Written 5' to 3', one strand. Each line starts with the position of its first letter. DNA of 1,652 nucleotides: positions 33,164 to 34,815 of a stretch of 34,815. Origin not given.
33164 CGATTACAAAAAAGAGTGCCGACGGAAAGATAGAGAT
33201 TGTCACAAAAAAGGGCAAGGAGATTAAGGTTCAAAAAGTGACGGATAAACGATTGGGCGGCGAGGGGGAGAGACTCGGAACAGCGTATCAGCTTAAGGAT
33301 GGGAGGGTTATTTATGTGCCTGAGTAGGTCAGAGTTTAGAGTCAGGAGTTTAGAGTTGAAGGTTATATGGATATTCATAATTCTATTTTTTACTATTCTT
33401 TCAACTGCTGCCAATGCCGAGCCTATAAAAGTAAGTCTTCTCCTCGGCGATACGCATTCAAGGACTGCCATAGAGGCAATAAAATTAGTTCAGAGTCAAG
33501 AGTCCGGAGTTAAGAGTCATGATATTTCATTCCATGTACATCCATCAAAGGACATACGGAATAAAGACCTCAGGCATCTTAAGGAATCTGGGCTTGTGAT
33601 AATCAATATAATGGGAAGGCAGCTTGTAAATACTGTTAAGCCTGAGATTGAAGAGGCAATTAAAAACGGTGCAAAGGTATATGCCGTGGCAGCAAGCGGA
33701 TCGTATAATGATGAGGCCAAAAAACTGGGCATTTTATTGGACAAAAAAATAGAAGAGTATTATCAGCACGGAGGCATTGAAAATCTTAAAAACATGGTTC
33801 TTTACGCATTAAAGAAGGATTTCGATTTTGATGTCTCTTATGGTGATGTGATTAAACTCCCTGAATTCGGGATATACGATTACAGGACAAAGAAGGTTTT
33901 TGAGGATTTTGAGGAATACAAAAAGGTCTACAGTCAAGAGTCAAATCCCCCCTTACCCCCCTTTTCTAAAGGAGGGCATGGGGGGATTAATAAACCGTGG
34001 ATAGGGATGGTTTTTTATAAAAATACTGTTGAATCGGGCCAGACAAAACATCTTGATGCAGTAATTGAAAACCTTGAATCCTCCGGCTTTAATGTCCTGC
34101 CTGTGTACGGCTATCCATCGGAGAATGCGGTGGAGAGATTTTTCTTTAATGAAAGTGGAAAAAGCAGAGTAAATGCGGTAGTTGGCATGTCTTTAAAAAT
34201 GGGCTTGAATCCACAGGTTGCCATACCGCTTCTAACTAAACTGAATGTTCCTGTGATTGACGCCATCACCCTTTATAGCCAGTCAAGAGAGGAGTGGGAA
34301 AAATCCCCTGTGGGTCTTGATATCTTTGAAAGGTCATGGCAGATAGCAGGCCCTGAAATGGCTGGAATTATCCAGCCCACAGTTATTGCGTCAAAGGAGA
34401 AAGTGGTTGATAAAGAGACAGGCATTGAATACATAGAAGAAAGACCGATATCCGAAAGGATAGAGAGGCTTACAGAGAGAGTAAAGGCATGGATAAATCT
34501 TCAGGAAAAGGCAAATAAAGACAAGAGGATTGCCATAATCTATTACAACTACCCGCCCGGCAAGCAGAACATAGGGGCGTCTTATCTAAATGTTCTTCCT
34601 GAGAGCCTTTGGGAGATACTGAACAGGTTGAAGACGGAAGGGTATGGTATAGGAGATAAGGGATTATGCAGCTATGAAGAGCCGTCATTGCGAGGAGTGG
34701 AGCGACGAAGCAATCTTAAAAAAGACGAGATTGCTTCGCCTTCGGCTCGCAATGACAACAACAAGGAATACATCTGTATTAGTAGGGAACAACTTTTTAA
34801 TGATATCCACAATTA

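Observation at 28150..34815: B12-riboswitch-controlled uptake cluster: TonB-dependent receptor, TonB, DUF2162, ExbB-like, DUF2149 and an exported CobN-like chelatase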

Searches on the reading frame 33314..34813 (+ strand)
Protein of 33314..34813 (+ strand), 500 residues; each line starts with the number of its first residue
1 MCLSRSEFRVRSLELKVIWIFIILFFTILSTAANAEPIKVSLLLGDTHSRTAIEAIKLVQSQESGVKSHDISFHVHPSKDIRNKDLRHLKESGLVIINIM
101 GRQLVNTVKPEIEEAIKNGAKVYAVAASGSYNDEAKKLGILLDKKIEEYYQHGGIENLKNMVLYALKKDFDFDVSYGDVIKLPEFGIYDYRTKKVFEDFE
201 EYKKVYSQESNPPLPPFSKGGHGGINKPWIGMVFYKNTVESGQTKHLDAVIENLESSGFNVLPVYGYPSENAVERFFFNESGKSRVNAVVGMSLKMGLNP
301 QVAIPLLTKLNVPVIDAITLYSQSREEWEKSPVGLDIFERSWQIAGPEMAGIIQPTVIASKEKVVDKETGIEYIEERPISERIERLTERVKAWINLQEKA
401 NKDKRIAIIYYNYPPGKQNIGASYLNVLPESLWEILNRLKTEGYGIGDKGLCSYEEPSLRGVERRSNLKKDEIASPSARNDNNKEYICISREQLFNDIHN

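Call 7: search_protein_families(library=pfam, proteins=[window:33314-34813:+], max_evalue=0.01)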
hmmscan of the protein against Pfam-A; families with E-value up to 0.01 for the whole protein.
window:33314-34813:+ (500 aa): 1 family
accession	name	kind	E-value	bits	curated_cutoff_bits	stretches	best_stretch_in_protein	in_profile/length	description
PF02514.21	CobN-Mg_chel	-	3.9e-68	230.7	24.5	1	148-448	2-297/1090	CobN/Magnesium Chelatase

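Call 10: search_solved_structures(query=window:33314-34813:+, max_evalue=0.01, show_alignments=1)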
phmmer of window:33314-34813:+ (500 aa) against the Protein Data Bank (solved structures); distinct sequences matched with E-value up to 0.01: 7.
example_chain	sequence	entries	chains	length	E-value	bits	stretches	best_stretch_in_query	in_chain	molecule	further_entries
4zhj_A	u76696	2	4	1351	3.3e-28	101.7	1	148-449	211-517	Mg-chelatase subunit ChlH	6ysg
6yt0_B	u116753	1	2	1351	3.3e-28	101.7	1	148-449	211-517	Mg-chelatase subunit ChlH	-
6ytj_AAA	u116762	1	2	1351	3.3e-28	101.7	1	148-449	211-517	Mg-chelatase subunit ChlH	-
6ytn_AAA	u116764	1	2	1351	3.4e-28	101.7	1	148-449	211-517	Mg-chelatase subunit ChlH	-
9d26_A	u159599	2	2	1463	5e-21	78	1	55-447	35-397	HmuS heme dechelatase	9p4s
9uk9_A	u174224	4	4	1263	4.7e-13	51.7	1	228-448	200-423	Cobaltochelatase subunit CobN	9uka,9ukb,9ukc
7c6o_A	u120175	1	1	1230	4.1e-11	45.3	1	224-449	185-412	Cobalamin biosynthesis protein CobN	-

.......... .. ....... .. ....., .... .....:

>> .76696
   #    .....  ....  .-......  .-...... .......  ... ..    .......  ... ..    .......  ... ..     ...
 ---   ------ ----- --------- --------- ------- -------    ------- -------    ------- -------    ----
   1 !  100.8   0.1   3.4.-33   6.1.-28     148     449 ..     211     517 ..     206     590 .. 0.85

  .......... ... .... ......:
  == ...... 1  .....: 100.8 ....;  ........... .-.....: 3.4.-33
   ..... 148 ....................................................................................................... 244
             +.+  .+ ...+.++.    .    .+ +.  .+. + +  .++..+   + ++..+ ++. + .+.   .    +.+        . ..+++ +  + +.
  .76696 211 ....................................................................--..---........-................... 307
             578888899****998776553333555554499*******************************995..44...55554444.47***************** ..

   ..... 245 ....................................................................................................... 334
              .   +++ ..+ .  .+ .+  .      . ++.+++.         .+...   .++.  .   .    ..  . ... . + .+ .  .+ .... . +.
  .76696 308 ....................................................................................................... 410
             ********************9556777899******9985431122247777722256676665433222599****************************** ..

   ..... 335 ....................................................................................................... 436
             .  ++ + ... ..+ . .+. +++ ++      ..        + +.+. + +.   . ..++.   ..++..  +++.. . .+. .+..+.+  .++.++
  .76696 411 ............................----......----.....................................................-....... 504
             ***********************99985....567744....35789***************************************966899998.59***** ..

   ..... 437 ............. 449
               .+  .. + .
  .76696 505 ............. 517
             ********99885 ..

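Call 19: find_homologous_proteins(query=window:33314-34813:+, max_evalue=1e-10)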
Query window:33314-34813:+ (500 aa): 65 proteins with E <= 1e-10 among 8000 candidates.
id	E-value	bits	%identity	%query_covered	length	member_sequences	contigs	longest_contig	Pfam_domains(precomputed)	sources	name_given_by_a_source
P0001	1.2e-168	580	58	96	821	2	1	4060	PF02514.22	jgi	-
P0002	3.3e-156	539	64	81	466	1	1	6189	PF02514.22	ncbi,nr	ncbi:MAG: cobaltochelatase subunit CobN, partial [Nitrospirae bacterium]|nr:cobaltochelatase subunit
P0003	1.7e-150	520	57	88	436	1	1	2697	PF02514.22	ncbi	-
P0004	1.5e-130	454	51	89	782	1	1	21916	PF02514.22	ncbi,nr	ncbi:cobaltochelatase subunit CobN, partial [Candidatus Desantisbacteria bacterium]|nr:cobaltochelat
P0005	1.5e-122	428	48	87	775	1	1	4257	PF02514.22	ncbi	ncbi:MAG: cobaltochelatase subunit CobN, partial [Pseudomonadota bacterium]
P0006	1.0e-120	422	49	82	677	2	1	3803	PF02514.22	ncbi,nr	ncbi:MAG: cobaltochelatase subunit CobN, partial [Geobacteraceae bacterium]|nr:cobaltochelatase subu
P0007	2.2e-119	417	57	72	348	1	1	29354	PF02514.22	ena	-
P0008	2.1e-116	408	50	83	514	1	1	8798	PF02514.22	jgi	jgi:cobaltochelatase CobN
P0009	4.3e-110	387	43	86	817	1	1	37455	PF02514.22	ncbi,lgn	-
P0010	3.1e-95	338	47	71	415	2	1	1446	PF02514.22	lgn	-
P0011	2.4e-94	335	42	83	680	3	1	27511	PF02514.22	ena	-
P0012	7.9e-88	313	45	72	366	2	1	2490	PF02514.22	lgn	-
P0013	2.6e-86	308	64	47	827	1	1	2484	PF02514.22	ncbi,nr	ncbi:MAG: cobaltochelatase subunit CobN, partial [Nitrospirae bacterium]|nr:cobaltochelatase subunit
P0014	3.3e-81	291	48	61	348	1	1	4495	PF02514.22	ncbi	-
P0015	1.3e-80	289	37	79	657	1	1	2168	PF02514.22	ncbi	ncbi:MAG: cobaltochelatase subunit CobN, partial [Vicinamibacterales bacterium]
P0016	2.9e-79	285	52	55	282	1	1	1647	PF02514.22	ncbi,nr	ncbi:MAG: cobaltochelatase subunit CobN, partial [Thermodesulfovibrionales bacterium]|nr:cobaltochel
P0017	7.0e-78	280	50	52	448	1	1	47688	PF02514.22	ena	-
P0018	3.1e-71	259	42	62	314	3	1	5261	PF02514.22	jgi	-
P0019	3.4e-70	255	34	82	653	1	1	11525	PF02514.22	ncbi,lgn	-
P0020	9.8e-70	254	40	72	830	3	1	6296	PF02514.22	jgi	-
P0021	9.1e-68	247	47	50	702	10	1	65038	PF02514.22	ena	-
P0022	1.1e-62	230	36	73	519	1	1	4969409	PF02514.22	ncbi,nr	ncbi:MAG: cobaltochelatase subunit CobN [Desulfobacter sp.]|nr:cobaltochelatase subunit CobN [Desulf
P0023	1.1e-60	224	63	37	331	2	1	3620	PF02514.22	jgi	jgi:cobaltochelatase CobN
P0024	3.7e-58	215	39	62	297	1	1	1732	PF02514.22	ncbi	ncbi:MAG: cobaltochelatase subunit CobN, partial [Candidatus Desantisbacteria bacterium]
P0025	1.9e-53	200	46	43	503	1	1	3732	PF02514.22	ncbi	ncbi:MAG: cobaltochelatase subunit CobN, partial [Anaerolineae bacterium]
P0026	1.7e-52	197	36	64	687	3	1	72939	PF02514.22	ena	-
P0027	1.4e-49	187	38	57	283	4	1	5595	PF02514.22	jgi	jgi:hydrogenobyrinic acid a,c-diamide cobaltochelatase (EC 6.6.1.2)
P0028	1.2e-47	181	39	58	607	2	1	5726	PF02514.22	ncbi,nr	ncbi:MAG: cobaltochelatase subunit CobN, partial [Candidatus Omnitrophica bacterium]|nr:cobaltochela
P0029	2.2e-44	170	55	29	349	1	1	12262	PF02514.22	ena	-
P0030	3.0e-41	160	35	62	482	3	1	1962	PF02514.22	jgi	jgi:cobaltochelatase CobN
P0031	1.1e-29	122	29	87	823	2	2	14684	PF02514.22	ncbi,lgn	-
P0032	3.7e-26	110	31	60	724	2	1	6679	PF11965.14,PF02514.22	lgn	-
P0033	5.1e-25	106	31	60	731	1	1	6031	PF11965.14,PF02514.22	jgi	jgi:magnesium chelatase subunit H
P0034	5.9e-25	106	32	59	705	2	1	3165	PF11965.14,PF02514.22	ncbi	-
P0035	6.6e-25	106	31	59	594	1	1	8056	PF02514.22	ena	-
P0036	9.4e-25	105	31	66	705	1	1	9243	PF02514.22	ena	-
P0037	2.0e-24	104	28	64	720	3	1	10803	PF11965.14,PF02514.22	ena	-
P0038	6.1e-24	103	29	60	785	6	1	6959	PF02514.22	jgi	jgi:cobaltochelatase CobN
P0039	1.6e-23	101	29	59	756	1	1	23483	PF11965.14,PF02514.22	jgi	jgi:magnesium chelatase subunit H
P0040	2.0e-23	101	28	60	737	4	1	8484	PF11965.14,PF02514.22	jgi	jgi:magnesium chelatase subunit H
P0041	3.3e-23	100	29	59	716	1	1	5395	PF11965.14,PF02514.22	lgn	-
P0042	7.0e-23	99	39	33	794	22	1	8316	PF02514.22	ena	-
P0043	8.7e-23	99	29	60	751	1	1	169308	PF11965.14,PF02514.22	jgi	jgi:magnesium chelatase subunit H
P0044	1.3e-22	98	29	60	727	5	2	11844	PF11965.14,PF02514.22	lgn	-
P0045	8.4e-22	96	27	60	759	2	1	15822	PF11965.14,PF02514.22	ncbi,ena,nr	ncbi:MAG TPA: cobaltochelatase subunit CobN [Blastocatellia bacterium]|nr:cobaltochelatase subunit C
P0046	1.4e-21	95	31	60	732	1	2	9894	PF11965.14,PF02514.22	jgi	jgi:magnesium chelatase subunit H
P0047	1.6e-21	95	28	60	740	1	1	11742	PF11965.14,PF02514.22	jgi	jgi:magnesium chelatase subunit H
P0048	3.8e-21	93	31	58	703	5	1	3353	PF11965.14,PF02514.22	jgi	jgi:magnesium chelatase subunit H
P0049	5.3e-21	93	28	60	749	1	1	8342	PF11965.14,PF02514.22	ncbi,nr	ncbi:MAG TPA: cobaltochelatase subunit CobN [Blastocatellia bacterium]|nr:cobaltochelatase subunit C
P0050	6.1e-21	93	29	60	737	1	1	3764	PF11965.14,PF02514.22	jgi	jgi:magnesium chelatase subunit H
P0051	6.1e-21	93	25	60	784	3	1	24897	PF11965.14,PF02514.22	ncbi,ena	ncbi:MAG TPA: cobaltochelatase subunit CobN [Pyrinomonadaceae bacterium]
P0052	2.0e-20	91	29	60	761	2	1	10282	PF11965.14,PF02514.22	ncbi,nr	ncbi:MAG TPA: cobaltochelatase subunit CobN [Pyrinomonadaceae bacterium]|nr:cobaltochelatase subunit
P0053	7.1e-20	89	30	60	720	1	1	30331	PF11965.14,PF02514.22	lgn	-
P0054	6.3e-19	86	69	13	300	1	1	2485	PF02514.22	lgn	-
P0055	7.1e-19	86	26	60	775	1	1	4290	PF11965.14,PF02514.22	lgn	-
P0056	7.4e-19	86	29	60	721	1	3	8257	PF11965.14,PF02514.22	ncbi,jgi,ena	ncbi:MAG TPA: cobaltochelatase subunit CobN [Blastocatellia bacterium]|jgi:magnesium chelatase subun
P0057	9.2e-19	85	27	60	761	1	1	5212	PF11965.14,PF02514.22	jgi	jgi:magnesium chelatase subunit H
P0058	3.3e-18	84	27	60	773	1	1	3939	PF11965.14,PF02514.22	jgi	jgi:magnesium chelatase subunit H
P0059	3.4e-18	84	29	60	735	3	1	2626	PF11965.14,PF02514.22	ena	-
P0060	3.8e-18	83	28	60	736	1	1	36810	PF11965.14,PF02514.22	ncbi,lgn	-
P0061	9.0e-18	82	27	60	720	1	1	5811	PF11965.14,PF02514.22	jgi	jgi:magnesium chelatase subunit H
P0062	1.7e-17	81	27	60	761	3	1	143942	PF11965.14,PF02514.22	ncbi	ncbi:MAG TPA: cobaltochelatase subunit CobN [Pyrinomonadaceae bacterium]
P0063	3.8e-17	80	27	60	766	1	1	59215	PF11965.14,PF02514.22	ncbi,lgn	-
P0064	1.7e-16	78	29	60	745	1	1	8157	PF11965.14,PF02514.22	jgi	jgi:magnesium chelatase subunit H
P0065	3.6e-16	77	27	60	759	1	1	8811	PF11965.14,PF02514.22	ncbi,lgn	-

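Call 20: find_encoding_contigs(protein=P0009, flank=10000, max_places=2)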
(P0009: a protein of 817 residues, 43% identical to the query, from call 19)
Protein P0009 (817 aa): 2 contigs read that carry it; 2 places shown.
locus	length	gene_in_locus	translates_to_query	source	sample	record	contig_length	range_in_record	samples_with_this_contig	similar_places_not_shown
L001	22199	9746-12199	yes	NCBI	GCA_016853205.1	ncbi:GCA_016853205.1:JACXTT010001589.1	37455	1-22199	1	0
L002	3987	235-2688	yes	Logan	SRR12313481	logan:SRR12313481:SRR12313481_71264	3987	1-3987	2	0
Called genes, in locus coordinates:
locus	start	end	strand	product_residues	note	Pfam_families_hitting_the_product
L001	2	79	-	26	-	?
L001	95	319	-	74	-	-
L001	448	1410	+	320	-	PF16220:DUF4880, PF04773:FecR, PF16344:FecR_C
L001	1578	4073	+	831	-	PF07660:STN, PF07715:Plug, PF00593:TonB_dep_Rec_b-barrel, PF14905:OMP_b-brl_3, PF25183:OMP_b-brl_4 (faint)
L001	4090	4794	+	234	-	PF09930:DUF2162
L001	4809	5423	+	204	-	PF01618:MotA_ExbB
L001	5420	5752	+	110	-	PF09919:DUF2149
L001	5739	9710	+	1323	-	PF02514:CobN-Mg_chel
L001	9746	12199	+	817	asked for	PF02514:CobN-Mg_chel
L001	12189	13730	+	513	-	PF02514:CobN-Mg_chel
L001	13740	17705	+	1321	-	PF02514:CobN-Mg_chel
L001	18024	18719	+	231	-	PF03544:TonB_C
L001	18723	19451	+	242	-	PF01618:MotA_ExbB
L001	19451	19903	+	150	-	PF02472:ExbD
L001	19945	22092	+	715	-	PF07715:Plug, PF00593:TonB_dep_Rec_b-barrel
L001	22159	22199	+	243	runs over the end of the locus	PF00005:ABC_tran, PF13304:AAA_21 (faint), PF00005:ABC_tran (weak)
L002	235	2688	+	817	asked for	PF02514:CobN-Mg_chel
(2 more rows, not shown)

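Call 21: find_encoding_contigs(protein=P0004, flank=10000, max_places=2)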
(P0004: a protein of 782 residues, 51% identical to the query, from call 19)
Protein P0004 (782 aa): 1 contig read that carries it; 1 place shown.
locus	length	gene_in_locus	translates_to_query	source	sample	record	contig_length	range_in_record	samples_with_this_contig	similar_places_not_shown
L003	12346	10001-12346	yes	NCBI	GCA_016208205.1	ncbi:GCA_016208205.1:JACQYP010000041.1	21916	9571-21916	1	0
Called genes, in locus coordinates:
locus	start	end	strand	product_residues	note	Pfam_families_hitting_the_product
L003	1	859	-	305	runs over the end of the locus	PF01326:PPDK_N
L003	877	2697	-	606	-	PF00391:PEP-utilizers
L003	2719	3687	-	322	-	PF01379:Porphobil_deam, PF03900:Porphobil_deamC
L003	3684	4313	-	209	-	PF13241:NAD_binding_7, PF14824:Sirohm_synth_M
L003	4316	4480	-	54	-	-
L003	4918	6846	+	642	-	PF07715:Plug, PF00593:TonB_dep_Rec_b-barrel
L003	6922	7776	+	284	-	PF09930:DUF2162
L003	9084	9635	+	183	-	PF01618:MotA_ExbB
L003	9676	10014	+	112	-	PF09919:DUF2149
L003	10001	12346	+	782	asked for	PF02514:CobN-Mg_chel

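Call 22: find_encoding_contigs(protein=P0022, flank=10000, max_places=2)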
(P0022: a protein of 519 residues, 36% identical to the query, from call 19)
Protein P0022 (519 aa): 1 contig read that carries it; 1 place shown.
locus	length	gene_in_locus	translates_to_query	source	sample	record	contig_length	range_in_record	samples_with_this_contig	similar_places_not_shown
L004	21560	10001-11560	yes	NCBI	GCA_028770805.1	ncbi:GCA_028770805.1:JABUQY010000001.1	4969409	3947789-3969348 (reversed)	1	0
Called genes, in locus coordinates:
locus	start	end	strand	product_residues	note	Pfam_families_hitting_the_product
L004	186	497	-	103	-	PF01710:HTH_Tnp_IS630, PF13384:HTH_23 (faint), PF13518:HTH_28 (faint)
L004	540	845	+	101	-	-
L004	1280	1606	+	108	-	-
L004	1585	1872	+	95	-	PF00589:Phage_integrase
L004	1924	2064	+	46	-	-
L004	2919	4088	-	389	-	PF01609:DDE_Tnp_1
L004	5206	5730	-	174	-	PF13358:DDE_3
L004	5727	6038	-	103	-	PF01710:HTH_Tnp_IS630, PF13384:HTH_23 (faint), PF13518:HTH_28 (faint)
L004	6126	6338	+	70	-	-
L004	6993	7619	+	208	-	PF09930:DUF2162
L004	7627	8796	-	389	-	PF01609:DDE_Tnp_1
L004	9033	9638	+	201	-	PF01618:MotA_ExbB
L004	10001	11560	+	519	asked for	PF02514:CobN-Mg_chel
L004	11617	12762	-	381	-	PF00872:Transposase_mut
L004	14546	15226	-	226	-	-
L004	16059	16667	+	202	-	PF02514:CobN-Mg_chel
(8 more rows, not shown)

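Call 24: find_related_loci(query=A1, collection=genome_contigs, flank=10000)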
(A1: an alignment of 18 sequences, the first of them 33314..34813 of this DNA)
Query A1 (500 aa) in genome_contigs; peptide patterns used: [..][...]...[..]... (x = any residue, [..] = any of these).
295 stretches matched a pattern; 279 encode a relative of the query (tblastn E <= 1e-3); the best 80 are kept; 80 distinct loci.
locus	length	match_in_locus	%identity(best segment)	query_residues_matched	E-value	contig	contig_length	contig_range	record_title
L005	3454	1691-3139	71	1-500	0e+0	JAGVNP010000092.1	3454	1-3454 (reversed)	MAG: Deltaproteobacteria bacterium isolate DeMMO3_31 c_000000067670, whole genome shotgun sequence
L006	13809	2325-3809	65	1-500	0e+0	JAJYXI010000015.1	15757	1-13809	MAG: Nitrospirae bacterium isolate FK3.bin35 NODE_7482_length_15757_cov_8.441331, whole genome shotgun sequence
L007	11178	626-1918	74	1-448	0e+0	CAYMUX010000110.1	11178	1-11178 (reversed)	MAG TPA_asm: uncultured Nitrospiraceae bacterium isolate SRP302447_co3_820 genome assembly, contig: NODE_16476_length_11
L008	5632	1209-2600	60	17-500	0e+0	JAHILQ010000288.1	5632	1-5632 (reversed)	MAG: Nitrospinota bacterium isolate KR13_N2.mb.31 KR13_N2.mb.31_k141_419434, whole genome shotgun sequence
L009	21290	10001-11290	59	18-500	0e+0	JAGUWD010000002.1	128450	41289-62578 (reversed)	MAG: Thermodesulfovibrionales bacterium isolate DeMMO5_1 c_000000005385, whole genome shotgun sequence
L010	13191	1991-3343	59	1-500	0e+0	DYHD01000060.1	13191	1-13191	MAG TPA_asm: Thermodesulfovibrio yellowstonii isolate BE2012_37_10 Afr_mines_BE2012_2109_length_13191_cov_4_278852, whol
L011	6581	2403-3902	57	1-500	0e+0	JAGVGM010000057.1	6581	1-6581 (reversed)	MAG: Thermodesulfovibrionia bacterium isolate DeMMO2_3 c_000000047583, whole genome shotgun sequence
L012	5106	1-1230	59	49-500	1e-172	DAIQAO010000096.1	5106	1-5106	MAG TPA_asm: Dissulfurispiraceae bacterium isolate CTOTU21541 NODE_5767_length_5106_cov_277.032271, whole genome shotgun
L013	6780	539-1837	57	1-446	2e-164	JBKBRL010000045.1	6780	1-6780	MAG: Caldimicrobium sp. isolate 21H_022.bin.16 NODE_47_length_6780_cov_2.627033, whole genome shotgun sequence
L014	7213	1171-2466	58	1-444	6e-164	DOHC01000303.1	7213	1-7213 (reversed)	MAG TPA_asm: Nitrospiraceae bacterium isolate UBA8922 contig_196905, whole genome shotgun sequence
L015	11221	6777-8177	51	1-500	3e-163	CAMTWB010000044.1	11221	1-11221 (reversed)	MAG: uncultured delta proteobacterium isolate G05_MAG_00005 genome assembly, contig: G05_MAG_00005_000000000010, whole g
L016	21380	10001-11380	51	1-500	3e-160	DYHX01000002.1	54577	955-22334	MAG TPA_asm: Nitrospira japonica isolate DR5_44_14 Afr_mines_DR5_48_length_54577_cov_5_990408, whole genome shotgun sequ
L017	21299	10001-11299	57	1-446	4e-158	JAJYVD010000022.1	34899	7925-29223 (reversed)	MAG: Nitrospirae bacterium isolate FK1.bin72 NODE_1117_length_34899_cov_15.380709, whole genome shotgun sequence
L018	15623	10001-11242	55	20-451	3e-157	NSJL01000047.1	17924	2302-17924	MAG: Nitrospira sp. isolate Ru_enrich_NS NODE_1039_length_17924_cov_123.58, whole genome shotgun sequence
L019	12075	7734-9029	58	15-500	0e+0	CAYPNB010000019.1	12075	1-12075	MAG TPA_asm: uncultured bacterium isolate binchicken_co40_90 genome assembly, contig: NODE_2638_length_12075_cov_40.6296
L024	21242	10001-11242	55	20-451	3e-153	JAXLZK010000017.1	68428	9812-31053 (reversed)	MAG: Thermodesulfovibrionales bacterium isolate STL-NIT1 opera.106.fa-17, whole genome shotgun sequence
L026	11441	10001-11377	52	1-467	6e-149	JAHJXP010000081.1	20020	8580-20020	MAG: Proteobacteria bacterium isolate UML_B.mb.18 UML_B.mb.18_k141_34962, whole genome shotgun sequence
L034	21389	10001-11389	46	1-500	1e-138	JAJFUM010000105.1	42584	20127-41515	MAG: Deltaproteobacteria bacterium isolate bin.454 k141_4498034, whole genome shotgun sequence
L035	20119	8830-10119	49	11-450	9e-138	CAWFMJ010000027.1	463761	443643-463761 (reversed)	MAG: uncultured delta proteobacterium isolate MFD02138.bin.2.69 genome assembly, contig: contig_1880, whole genome shotg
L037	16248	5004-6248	52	20-444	2e-133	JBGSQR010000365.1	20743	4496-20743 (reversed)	MAG: Geobacterales bacterium isolate JTS-AC338 k141_1397515, whole genome shotgun sequence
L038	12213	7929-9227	50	1-447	2e-135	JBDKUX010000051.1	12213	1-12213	MAG: Smithella sp. isolate 8_bin.29 c_000000355019, whole genome shotgun sequence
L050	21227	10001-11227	48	28-448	4e-123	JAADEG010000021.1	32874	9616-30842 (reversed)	MAG: Thermodesulfobacteriota bacterium isolate L_MetaBat.182 contig-127_883, whole genome shotgun sequence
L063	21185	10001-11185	41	34-444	3e-109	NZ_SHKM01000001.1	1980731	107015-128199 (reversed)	Azospira oryzae strain DSM 21223 Ga0310491_11, whole genome shotgun sequence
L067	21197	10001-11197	42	32-448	6e-106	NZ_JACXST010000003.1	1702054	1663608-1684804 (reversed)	Methylomonas fluvii strain EbB scaffold3, whole genome shotgun sequence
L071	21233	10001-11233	39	19-448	1e-103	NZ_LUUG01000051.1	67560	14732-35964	Methylomonas methanica strain R-45363 contig_21_(1..67560), whole genome shotgun sequence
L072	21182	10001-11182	42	29-444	8e-104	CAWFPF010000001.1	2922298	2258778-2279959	MAG: uncultured Alphaproteobacteria bacterium isolate MFD01689.bin.1.1 genome assembly, contig: contig_10895, whole geno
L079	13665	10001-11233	40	19-448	6e-101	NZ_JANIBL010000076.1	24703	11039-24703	Methylomonas rosea strain WSC-7 WSC7.00076, whole genome shotgun sequence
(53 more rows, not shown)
